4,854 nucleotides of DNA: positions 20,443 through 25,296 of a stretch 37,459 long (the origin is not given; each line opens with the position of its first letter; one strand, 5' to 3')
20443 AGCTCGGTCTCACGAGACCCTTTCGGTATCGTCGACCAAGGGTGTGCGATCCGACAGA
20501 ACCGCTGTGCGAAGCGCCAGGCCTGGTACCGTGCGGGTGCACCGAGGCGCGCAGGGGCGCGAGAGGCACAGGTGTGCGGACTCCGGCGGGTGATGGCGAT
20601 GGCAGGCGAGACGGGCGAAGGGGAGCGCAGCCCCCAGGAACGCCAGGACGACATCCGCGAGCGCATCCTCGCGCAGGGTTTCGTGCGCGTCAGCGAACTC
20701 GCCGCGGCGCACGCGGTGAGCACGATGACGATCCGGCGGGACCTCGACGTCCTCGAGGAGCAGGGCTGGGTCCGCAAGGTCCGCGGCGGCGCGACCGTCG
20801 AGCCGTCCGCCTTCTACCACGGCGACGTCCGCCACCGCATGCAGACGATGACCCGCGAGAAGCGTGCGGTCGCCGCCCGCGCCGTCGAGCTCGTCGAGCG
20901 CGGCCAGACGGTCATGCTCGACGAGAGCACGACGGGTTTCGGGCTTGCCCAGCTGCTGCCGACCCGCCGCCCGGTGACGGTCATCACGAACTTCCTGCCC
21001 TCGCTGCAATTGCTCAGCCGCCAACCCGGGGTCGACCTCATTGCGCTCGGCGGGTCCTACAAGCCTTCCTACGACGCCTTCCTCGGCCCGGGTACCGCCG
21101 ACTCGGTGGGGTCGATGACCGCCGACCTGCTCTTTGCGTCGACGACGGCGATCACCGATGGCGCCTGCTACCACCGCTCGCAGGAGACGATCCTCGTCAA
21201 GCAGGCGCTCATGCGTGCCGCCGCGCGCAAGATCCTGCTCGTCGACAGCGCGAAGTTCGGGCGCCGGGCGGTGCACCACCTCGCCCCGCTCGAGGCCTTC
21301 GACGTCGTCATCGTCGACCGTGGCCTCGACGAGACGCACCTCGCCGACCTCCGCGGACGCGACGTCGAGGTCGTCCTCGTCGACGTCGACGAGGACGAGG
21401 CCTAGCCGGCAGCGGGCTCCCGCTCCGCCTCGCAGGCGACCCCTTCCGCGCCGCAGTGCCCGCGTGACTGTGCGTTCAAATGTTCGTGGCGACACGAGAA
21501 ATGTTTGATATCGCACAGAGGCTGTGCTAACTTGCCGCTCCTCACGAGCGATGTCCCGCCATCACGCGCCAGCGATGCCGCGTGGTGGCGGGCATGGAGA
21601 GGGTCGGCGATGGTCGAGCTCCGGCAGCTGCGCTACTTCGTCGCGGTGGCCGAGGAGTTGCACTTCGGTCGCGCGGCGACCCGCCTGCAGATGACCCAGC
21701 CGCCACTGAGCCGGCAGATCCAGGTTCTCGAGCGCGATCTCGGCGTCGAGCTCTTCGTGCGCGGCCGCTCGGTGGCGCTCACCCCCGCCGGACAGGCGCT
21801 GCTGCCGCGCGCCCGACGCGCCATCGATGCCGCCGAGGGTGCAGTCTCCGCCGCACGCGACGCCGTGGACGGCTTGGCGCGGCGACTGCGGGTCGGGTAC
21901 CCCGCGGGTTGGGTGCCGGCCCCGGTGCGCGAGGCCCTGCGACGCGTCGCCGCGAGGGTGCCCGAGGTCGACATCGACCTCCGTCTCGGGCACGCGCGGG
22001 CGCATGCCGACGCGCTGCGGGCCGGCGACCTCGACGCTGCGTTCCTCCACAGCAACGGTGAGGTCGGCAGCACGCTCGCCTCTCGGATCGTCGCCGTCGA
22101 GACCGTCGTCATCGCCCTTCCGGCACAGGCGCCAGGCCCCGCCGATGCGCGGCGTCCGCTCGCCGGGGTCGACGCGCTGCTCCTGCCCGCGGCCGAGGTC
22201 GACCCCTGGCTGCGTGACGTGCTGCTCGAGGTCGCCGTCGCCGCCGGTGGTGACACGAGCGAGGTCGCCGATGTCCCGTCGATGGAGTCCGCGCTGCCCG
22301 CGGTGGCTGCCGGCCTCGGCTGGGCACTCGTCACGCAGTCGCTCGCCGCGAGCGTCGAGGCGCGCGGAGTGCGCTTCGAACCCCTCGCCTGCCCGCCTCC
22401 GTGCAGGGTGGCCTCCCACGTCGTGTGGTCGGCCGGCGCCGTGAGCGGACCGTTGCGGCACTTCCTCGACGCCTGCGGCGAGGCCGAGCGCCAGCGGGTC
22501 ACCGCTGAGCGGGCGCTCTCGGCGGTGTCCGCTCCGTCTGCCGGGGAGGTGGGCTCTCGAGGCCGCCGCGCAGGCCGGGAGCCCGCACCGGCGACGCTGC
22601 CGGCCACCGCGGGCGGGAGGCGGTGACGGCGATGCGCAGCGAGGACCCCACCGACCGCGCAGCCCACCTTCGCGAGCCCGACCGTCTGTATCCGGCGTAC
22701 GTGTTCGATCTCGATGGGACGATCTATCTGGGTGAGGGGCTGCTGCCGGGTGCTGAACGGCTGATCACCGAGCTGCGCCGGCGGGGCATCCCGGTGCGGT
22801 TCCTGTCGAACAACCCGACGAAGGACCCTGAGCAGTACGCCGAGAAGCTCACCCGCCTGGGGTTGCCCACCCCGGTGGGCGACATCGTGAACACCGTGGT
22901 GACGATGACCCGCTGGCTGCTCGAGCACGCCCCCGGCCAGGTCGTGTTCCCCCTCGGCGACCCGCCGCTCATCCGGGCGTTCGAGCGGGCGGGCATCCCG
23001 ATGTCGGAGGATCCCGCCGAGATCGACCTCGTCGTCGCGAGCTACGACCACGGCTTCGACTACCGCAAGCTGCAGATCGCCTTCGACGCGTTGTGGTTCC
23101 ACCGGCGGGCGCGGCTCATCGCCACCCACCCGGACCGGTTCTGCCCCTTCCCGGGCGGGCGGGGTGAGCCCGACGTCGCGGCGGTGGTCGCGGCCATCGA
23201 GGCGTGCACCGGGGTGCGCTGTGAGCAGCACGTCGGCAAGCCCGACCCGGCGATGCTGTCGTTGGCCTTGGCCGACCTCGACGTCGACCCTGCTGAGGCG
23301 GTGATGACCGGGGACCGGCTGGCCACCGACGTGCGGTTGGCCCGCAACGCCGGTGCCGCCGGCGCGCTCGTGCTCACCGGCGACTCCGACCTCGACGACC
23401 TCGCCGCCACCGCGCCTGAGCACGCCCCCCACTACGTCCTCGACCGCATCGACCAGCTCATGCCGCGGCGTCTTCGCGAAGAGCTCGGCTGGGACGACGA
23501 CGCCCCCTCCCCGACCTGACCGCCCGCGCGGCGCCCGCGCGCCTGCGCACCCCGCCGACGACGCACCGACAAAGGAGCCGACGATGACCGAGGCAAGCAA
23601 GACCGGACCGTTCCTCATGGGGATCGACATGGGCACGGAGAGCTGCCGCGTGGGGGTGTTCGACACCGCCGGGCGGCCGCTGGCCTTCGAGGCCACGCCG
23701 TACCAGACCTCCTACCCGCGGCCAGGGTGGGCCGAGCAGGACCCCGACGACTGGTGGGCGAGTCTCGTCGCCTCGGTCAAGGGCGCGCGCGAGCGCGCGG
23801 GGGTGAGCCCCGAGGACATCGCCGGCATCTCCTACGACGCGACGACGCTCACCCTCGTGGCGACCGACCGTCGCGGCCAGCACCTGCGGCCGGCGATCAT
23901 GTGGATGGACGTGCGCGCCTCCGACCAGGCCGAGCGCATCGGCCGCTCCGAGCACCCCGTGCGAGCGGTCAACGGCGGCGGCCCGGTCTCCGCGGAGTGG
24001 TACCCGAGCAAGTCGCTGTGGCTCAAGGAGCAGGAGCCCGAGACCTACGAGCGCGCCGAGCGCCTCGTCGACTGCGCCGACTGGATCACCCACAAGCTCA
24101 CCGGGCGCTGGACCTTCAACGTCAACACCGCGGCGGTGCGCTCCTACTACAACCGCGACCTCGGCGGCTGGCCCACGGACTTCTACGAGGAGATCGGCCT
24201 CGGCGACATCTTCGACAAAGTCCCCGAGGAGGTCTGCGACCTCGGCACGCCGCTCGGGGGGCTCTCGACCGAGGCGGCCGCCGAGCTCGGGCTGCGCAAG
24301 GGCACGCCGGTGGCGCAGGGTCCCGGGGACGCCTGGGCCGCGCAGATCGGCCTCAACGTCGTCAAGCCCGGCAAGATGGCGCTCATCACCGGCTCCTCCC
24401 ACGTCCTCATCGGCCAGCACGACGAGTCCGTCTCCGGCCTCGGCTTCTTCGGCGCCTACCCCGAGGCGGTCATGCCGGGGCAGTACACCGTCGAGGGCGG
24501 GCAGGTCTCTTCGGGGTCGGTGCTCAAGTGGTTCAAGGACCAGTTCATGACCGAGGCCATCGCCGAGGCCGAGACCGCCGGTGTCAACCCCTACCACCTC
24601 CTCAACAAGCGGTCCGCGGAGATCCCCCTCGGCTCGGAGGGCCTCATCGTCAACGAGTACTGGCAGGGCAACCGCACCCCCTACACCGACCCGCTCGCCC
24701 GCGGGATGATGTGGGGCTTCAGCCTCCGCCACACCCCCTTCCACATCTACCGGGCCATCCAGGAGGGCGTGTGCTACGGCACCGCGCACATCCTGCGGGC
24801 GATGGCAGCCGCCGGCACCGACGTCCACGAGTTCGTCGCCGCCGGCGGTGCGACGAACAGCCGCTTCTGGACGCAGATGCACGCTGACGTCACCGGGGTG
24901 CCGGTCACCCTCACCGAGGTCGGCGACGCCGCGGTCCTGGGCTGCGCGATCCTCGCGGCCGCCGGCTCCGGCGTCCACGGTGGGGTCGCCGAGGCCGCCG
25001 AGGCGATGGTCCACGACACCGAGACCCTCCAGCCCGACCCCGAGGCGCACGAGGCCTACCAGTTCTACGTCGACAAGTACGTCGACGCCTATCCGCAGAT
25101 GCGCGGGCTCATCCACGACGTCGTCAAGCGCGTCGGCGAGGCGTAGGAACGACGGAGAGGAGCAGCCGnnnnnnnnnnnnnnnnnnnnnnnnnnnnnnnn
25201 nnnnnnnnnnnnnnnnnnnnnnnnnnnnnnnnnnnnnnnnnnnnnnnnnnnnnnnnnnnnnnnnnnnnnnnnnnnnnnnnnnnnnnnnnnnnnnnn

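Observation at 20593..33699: Sugar/polyol-phosphate island beside tkt-tal resembling, but not matching, known erythritol/threitol routes to erythrose-4-phosphate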

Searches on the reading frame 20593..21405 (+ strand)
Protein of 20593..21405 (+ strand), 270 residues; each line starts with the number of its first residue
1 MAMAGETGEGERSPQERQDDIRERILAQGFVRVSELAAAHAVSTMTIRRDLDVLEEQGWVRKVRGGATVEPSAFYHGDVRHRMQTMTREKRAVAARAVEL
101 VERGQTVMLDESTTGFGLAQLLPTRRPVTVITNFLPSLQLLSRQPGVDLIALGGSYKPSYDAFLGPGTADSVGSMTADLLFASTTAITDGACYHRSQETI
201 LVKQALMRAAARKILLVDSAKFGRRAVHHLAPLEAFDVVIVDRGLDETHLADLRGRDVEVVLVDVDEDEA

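Call 6: search_protein_families(library=pfam, proteins=[window:20593-21405:+], max_evalue=0.01)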
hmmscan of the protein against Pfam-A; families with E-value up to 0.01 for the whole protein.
window:20593-21405:+ (270 aa): 6 families
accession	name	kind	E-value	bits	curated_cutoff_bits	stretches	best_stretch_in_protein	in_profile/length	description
PF00455.28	DeoRC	-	3.5e-42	144.5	31.8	1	87-243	3-160/160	DeoR C terminal sensor domain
PF08220.18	HTH_DeoR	-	4.1e-16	58.9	21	1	17-69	1-53/57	DeoR-like helix-turn-helix domain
PF08279.18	HTH_11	-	2.3e-05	24.6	25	1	17-58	1-43/55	HTH domain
PF00392.27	GntR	-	2.4e-05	24.3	27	1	30-68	23-62/64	Bacterial regulatory proteins, gntR family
PF25213.1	HVO_A0261_N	-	0.00015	22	35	1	26-66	20-60/86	HVO_A0261 N-terminal domain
PF01047.28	MarR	-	0.0081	16.5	24.6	0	28-63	15-50/59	MarR family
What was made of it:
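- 20593..21405 (+): DeoR-family regulator of the module. Pfam HTH_DeoR plus DeoRC (call 6).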

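Call 7: search_protein_families(library=ncbifam, proteins=[window:20593-21405:+], max_evalue=0.001)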
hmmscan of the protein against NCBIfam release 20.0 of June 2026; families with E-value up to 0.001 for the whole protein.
window:20593-21405:+ (270 aa): 11 families
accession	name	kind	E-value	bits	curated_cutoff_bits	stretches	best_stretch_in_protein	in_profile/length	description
NF007316.0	PRK09802.1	equivalog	2e-42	145.2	351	1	14-264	15-268/269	DeoR family transcriptional regulator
NF040755.1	AgaR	equivalog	8.4e-42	143.1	260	1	15-263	5-256/256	transcriptional repressor AgaR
NF041397.1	TranRegGlpR_Halo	equivalog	5.5e-41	140.9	300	1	14-261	3-250/253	HTH-type transcriptional regulator GlpR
NF007753.1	PRK10434.1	equivalog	5.3e-36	124.5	350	1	13-263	2-253/253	glucitol operon DNA-binding transcriptional repressor SrlR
NF010034.0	PRK13509.1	equivalog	1.2e-34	119.9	244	1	16-263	5-251/251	HTH-type transcriptional regulator UlaR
NF040890.1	trans_reg_YgbI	equivalog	3e-33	115.4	400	1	14-262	3-251/253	DNA-binding transcriptional repressor YgbI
NF040887.2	trans_reg_YciT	exception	8e-28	97.7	450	1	16-262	3-245/246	DNA-binding transcriptional regulator YciT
NF008154.0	PRK10906.1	equivalog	1.4e-25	90.1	331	1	16-243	5-232/252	DeoR/GlpR family transcriptional regulator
NF007720.0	PRK10411.1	equivalog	1.8e-25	89.7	259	1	16-243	4-233/243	L-fucose operon activator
NF007961.0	PRK10681.1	equivalog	3.8e-23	82.2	244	1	31-259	22-249/252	DNA-binding transcriptional repressor DeoR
NF033788.1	HTH_metalloreg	subfamily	0.0006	19.6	55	0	25-69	19-64/77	metalloregulator ArsR/SmtB family transcription factor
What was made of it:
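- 20593..21405 (+): No NCBIfam equivalog cut-off is reached (call 7).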

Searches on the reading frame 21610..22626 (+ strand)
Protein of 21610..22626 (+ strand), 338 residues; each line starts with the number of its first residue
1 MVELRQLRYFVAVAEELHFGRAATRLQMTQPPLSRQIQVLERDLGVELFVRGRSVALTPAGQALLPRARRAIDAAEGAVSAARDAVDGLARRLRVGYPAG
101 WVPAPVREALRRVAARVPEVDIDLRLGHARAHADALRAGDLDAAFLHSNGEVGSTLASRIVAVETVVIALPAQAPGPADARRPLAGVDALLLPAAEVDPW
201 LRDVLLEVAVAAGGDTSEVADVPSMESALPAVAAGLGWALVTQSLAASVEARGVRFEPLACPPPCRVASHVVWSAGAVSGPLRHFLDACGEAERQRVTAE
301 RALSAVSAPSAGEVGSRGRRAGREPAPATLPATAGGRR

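Call 6: search_protein_families(library=pfam, proteins=[window:21610-22626:+], max_evalue=0.01)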
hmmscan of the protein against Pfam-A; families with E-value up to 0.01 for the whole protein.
window:21610-22626:+ (338 aa): 2 families
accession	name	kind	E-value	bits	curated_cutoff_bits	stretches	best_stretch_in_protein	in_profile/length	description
PF00126.33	HTH_1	-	3.5e-24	85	26.6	1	4-62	1-60/60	Bacterial regulatory helix-turn-helix protein, lysR family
PF03466.25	LysR_substrate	-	3.8e-22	79.2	28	1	88-292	3-207/209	LysR substrate binding domain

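Call 7: search_protein_families(library=ncbifam, proteins=[window:21610-22626:+], max_evalue=0.001)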
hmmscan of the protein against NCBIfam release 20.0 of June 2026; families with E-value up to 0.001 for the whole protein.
window:21610-22626:+ (338 aa): 51 families (the best 25 are shown)
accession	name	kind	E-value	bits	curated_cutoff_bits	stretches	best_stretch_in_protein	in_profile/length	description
NF045775.1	acetoin_reg_AlsR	exception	3e-39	135.3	430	1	2-246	1-247/290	acetoin biosynthesis transcriptional regulator AlsR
NF007439.0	PRK09986.1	equivalog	1.2e-38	133.2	290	1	2-287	7-292/296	LysR family transcriptional regulator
NF007385.0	PRK09906.1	equivalog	2.1e-34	119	356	1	2-290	1-288/296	DNA-binding transcriptional regulator HcaR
NF053705.1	TransRegGltCGpos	equivalog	6.4e-29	101.1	350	1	3-243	2-243/300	glutamate biosynthesis transcriptional regulator GltC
TIGR03339.1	phn_lysR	subfamily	2.6e-25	89.3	341.1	1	6-243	1-235/279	aminoethylphosphonate catabolism associated LysR family transcriptional regulator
NF040786.1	LysR_Sec_metab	equivalog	1.5e-22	80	250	1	3-173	2-172/298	selenium metabolism-associated LysR family transcriptional regulator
NF040709.1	benzoate_BenM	exception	2.1e-22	79.8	600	1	2-259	1-260/299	benzoate utilization transcription regulator BenM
NF008416.0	PRK11242.1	equivalog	2.3e-22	79.7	277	1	3-148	2-148/300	transcriptional regulator CynR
NF040710.1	benzoate_CatM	exception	5.9e-22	78.3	580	1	2-145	1-144/293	cis,cis-muconate-binding transcription regulator CatM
NF008352.0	PRK11139.1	subfamily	3.1e-21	75.8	288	1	4-254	8-252/305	transcriptional regulator GcvA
NF047711.1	PutUtilRegPtrR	equivalog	4.6e-21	75.1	400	1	3-285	2-278/283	putrescine utilization regulator PtrR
NF047354.1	trans_reg_GltC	equivalog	8.6e-21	74.7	300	1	3-152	2-151/290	glutamate biosynthesis transcriptional regulator GltC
NF008361.0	PRK11151.1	equivalog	2e-19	70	329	1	3-298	2-294/305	DNA-binding transcriptional regulator OxyR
NF008722.0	PRK11716.1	equivalog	4.8e-19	68.5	246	1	3-171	2-171/293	HTH-type transcriptional activator IlvY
TIGR02424.1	TF_pcaQ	equivalog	3e-18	65.8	303.8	1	2-143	3-145/300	pca operon transcription factor PcaQ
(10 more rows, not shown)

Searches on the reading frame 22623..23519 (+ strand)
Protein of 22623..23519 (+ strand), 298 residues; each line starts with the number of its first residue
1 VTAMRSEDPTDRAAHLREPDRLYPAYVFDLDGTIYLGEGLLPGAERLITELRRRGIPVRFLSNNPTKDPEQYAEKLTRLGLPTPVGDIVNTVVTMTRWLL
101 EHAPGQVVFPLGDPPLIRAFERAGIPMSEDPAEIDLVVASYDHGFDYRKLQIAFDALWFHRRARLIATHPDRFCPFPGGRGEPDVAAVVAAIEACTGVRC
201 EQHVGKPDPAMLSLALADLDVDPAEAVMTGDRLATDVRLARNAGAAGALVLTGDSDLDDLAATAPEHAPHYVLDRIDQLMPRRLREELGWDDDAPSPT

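Call 6: search_protein_families(library=pfam, proteins=[window:22623-23519:+], max_evalue=0.01)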
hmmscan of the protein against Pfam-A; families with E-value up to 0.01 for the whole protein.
window:22623-23519:+ (298 aa): 5 families
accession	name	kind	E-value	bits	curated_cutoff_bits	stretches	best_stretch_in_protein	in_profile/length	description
PF13344.12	Hydrolase_6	-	9.2e-22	77.4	27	1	27-125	2-100/101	Haloacid dehalogenase-like hydrolase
PF13242.12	Hydrolase_like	-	2.4e-20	72.7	22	1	204-278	2-74/75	HAD-hyrolase-like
PF00702.32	Hydrolase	-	6.7e-14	53.2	26.4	1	199-244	147-191/191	haloacid dehalogenase-like hydrolase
PF13419.12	HAD_2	-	9.4e-07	29.5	23.8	1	203-246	134-174/178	Haloacid dehalogenase-like hydrolase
PF09419.16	PGP_phosphatase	-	0.0034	17.4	20.4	1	222-250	135-163/168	Mitochondrial PGP phosphatase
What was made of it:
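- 22623..23519 (+): HAD-IIA phosphatase (AraL/NagD/PGP-like), a core module member. Pfam Hydrolase_6 plus Hydrolase_like (call 6).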

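Call 7: search_protein_families(library=ncbifam, proteins=[window:22623-23519:+], max_evalue=0.001)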
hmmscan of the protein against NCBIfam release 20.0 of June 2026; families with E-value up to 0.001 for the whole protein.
window:22623-23519:+ (298 aa): 26 families (the best 25 are shown)
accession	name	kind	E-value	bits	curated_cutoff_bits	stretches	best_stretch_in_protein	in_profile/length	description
TIGR01452.1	PGP_euk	subfamily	8.5e-40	136.9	201.95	1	25-279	4-279/279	phosphoglycolate/pyridoxal phosphate family phosphatase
NF053752.1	TK1734_fam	exception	6.7e-35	120.6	475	1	26-280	3-256/260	2-phosphoglycolate phosphatase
TIGR01457.1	HAD-SF-IIA-hyp2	hypoth_equivalog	3.7e-34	118.4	247.65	1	23-274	1-244/249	TIGR01457 family HAD-type hydrolase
TIGR01460.1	HAD-SF-IIA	subfamily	2.2e-31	109.5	100.15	1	27-253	2-246/246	HAD-IIA family hydrolase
NF007762.0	PRK10444.1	equivalog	8.2e-24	84.5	368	1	27-274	7-242/250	HAD-IIA family hydrolase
TIGR01458.1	HAD-SF-IIA-hyp3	hypoth_equivalog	3.8e-19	69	175.95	1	26-257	4-230/257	TIGR01458 family HAD-type hydrolase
TIGR01459.1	HAD-SF-IIA-hyp4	hypoth_equivalog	1.3e-12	47.7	103.75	1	23-252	8-242/242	TIGR01459 family HAD-type hydrolase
TIGR02253.1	CTE7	subfamily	3.2e-11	43.4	169.75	1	199-279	143-220/221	TIGR02253 family HAD-type hydrolase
TIGR01662.1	HAD-SF-IIIA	subfamily_domain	1.4e-09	38.2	44.6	1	197-251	81-139/141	HAD-IIIA family hydrolase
NF053830.1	RUBPPhHalo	equivalog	3.2e-09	36.8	330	1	205-279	158-230/234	ribulose-1,5-bisphosphate 5-phosphatase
TIGR01668.1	YqeG_hyp_ppase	hypoth_equivalog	3.3e-08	33.2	89.1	1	188-251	73-136/170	YqeG family HAD IIIA-type phosphatase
TIGR01454.1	AHBA_synth_RP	hypoth_equivalog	1.1e-07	31.7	246.65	1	204-268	129-192/205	AHBA synthesis associated protein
NF009804.0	PRK13288.1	equivalog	1.9e-07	30.8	218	1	205-280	137-207/215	pyrophosphatase PpaX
TIGR01656.1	Histidinol-ppas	subfamily_domain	3.9e-07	30.1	84.15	1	203-249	99-145/149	histidinol-phosphate phosphatase domain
TIGR02252.1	DREG-2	subfamily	1.3e-06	28.3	155.2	1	201-249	155-203/203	HAD hydrolase, REG-2-like, family IA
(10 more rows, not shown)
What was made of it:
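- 22623..23519 (+): TIGR01460 109.5 > 100.15 (call 7).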

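Call 61: search_solved_structures(query=window:22623-23519:+, max_evalue=1e-10)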
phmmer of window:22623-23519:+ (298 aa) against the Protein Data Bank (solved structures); distinct sequences matched with E-value up to 1e-10: 29.
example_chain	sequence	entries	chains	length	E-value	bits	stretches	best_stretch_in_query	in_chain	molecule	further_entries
1vjr_A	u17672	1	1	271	2.8e-36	128.8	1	24-278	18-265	4-nitrophenylphosphatase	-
1pw5_A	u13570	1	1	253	7.7e-36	127.3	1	25-271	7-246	nagD protein, putative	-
1zjj_A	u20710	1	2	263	2.7e-32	115.7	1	25-280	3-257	hypothetical protein PH1952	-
4bx2_A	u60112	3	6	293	1.2e-30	110.3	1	14-280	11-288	PYRIDOXAL PHOSPHATE PHOSPHATASE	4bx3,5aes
1yv9_A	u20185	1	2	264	3.1e-30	108.9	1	23-278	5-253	hydrolase, haloacid dehalogenase family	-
8qfw_A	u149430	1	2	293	5.6e-30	108.1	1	14-281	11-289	Chronophin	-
4ift_A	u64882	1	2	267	1.3e-29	106.8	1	20-262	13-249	Thermostable NPPase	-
1ydf_A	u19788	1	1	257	1.8e-29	106.4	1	22-267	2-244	hydrolase, haloacid dehalogenase-like family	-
4ig4_A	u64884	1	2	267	1.8e-29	106.4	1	20-262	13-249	Thermostable NPPase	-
4kn8_A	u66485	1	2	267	1.8e-29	106.4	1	20-262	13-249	Thermostable NPPase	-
4o8c_A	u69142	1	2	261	1.9e-29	106.3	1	20-262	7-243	Thermostable NPPase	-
3epr_A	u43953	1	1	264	9.6e-29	104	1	23-278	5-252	Hydrolase, haloacid dehalogenase-like family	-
4bx0_A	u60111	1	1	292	1.2e-28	103.7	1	14-280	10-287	PYRIDOXAL PHOSPHATE PHOSPHATASE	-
2oyc_A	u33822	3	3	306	6.4e-28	101.3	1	14-279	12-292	Pyridoxal phosphate phosphatase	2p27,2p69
8s8a_A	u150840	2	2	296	6.4e-28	101.3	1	14-279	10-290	Chronophin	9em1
7po7_A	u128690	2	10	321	3.1e-23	85.9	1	26-264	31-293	Glycerol-3-phosphate phosphatase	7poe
4i9f_A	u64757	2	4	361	1.3e-16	64.2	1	15-274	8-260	Glycerol 3-phosphate phosphatase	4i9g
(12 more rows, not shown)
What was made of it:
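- Relatives of the HAD-IIA enzyme include glycerol-3-P phosphatases: 7po7 at 86 bits and 4i9f at 64 bits (call 61).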

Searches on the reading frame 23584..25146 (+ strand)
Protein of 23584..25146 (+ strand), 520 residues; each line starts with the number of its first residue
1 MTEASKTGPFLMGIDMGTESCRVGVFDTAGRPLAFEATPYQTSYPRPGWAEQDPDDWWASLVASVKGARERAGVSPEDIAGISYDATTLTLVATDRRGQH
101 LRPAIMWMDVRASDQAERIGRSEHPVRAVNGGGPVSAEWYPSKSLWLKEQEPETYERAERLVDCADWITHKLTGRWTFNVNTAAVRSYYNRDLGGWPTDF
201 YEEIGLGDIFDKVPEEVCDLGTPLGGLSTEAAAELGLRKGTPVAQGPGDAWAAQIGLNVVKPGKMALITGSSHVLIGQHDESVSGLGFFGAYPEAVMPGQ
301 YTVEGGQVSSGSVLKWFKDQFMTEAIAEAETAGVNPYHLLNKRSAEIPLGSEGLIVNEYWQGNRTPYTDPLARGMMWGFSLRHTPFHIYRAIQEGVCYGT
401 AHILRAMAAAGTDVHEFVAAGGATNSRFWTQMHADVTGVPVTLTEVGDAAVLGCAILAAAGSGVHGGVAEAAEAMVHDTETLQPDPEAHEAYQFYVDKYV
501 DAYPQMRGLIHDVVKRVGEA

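Call 6: search_protein_families(library=pfam, proteins=[window:23584-25146:+], max_evalue=0.01)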
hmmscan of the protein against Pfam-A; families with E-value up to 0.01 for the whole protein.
window:23584-25146:+ (520 aa): 2 families
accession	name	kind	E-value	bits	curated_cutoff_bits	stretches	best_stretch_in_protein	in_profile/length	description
PF00370.27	FGGY_N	-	2.6e-39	135.7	28.8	1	12-256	3-245/245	FGGY family of carbohydrate kinases, N-terminal domain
PF02782.22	FGGY_C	-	5.4e-39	134.5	27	1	266-460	2-196/198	FGGY family of carbohydrate kinases, C-terminal domain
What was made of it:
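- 23584..25146 (+): FGGY kinase of a distinct subfamily, a core module member and the proposed polyol kinase. Pfam FGGY_N and FGGY_C (call 6).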

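Call 7: search_protein_families(library=ncbifam, proteins=[window:23584-25146:+], max_evalue=0.001)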
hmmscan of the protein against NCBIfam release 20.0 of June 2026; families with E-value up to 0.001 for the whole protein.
window:23584-25146:+ (520 aa): 11 families
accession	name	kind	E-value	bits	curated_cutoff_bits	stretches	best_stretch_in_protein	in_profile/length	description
NF003154.0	PRK04123.1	equivalog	1.7e-85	287.8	428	1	10-503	5-534/554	ribulokinase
TIGR01312.1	XylB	equivalog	5.7e-81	272.5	380.25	1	12-503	1-480/481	xylulokinase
TIGR01315.1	5C_CHO_kinase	subfamily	4e-77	260.1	408.7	1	11-499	2-527/541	FGGY family pentulose kinase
TIGR01234.1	L-ribulokinase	equivalog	8.2e-70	236.1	583.25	1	45-501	50-525/536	ribulokinase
NF008187.0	PRK10939.1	equivalog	7.7e-65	219.5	528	1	9-512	4-509/521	autoinducer-2 kinase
TIGR01314.1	gntK_FGGY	equivalog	9.4e-60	202.5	648.55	1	10-498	1-485/505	gluconokinase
TIGR01311.1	glycerol_kin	equivalog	1.4e-48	165.4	590.35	1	10-492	2-480/496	glycerol kinase GlpK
NF011601.0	PRK15027.1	equivalog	1.7e-41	142.2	912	1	12-509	3-482/484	xylulokinase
NF000756.0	PRK00047.1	subfamily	1.5e-40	139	498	1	9-490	5-479/502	glycerol kinase GlpK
TIGR02628.1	fuculo_kin_coli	equivalog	1.4e-29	103.3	470.9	1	15-484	7-464/465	L-fuculokinase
TIGR02627.1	rhamnulo_kin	equivalog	0.00084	18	527.95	0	147-206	137-196/454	rhamnulokinase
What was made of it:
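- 23584..25146 (+): Best NCBIfam matches are all below cut-off: ribulokinase 288 < 428, XylB 272 < 380, pentulose kinase 260 < 409 (call 7).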

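Call 33: search_solved_structures(query=window:23584-25146:+, max_evalue=1e-20)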
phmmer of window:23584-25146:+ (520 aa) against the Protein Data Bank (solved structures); distinct sequences matched with E-value up to 1e-20: 30.
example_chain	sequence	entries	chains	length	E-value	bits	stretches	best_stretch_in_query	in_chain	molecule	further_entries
3qdk_A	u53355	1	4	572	1.7e-64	221.6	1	10-517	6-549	Ribulokinase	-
3gg4_A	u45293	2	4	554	3.3e-60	207.5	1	9-499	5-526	glycerol kinase | xylulose kinase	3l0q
5ya0_A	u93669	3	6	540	8.2e-53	183.1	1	6-511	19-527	Autoinducer-2 kinase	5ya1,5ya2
3ifr_A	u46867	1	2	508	9.4e-49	169.7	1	8-503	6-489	Carbohydrate kinase, FGGY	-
5vm1_A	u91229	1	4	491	5.7e-39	137.4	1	11-508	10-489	Xylulokinase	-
2itm_A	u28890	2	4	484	7.7e-38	133.6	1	12-506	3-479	Xylulose kinase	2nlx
1bu6_O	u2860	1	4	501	4.3e-31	111.4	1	10-488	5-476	PROTEIN (GLYCEROL KINASE)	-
1bo5_O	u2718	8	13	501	4.3e-31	111.4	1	10-488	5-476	PROTEIN (GLYCEROL KINASE) | GLYCEROL KINASE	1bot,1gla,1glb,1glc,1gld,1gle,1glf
2dpn_A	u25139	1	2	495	6.7e-31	110.7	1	10-465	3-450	Glycerol kinase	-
3ezw_A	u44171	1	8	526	7.9e-31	110.5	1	10-488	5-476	Glycerol kinase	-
1bwf_Y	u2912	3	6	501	1.8e-30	109.3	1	10-488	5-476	GLYCEROL KINASE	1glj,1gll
6k78_B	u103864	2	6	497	3.4e-30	108.4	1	10-473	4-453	Glycerol kinase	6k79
6k78_A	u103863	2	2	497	6.3e-30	107.5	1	10-473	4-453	Glycerol kinase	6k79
2zf5_O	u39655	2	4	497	1.1e-29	106.8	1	10-473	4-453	Glycerol kinase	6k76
4e1j_A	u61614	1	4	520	4.8e-28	101.3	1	5-478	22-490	Glycerol kinase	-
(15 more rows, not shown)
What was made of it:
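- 23584..25146 (+): Best solved structure: 3qdk ribulokinase, 222 bits (call 33).
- The window kinase's best profile and structure matches are ribulokinase and xylulokinase (calls 7, 33).
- Tried and rejected: I used NCBIfam cut-offs and solved-structure sequence searches instead (calls 7, 33).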
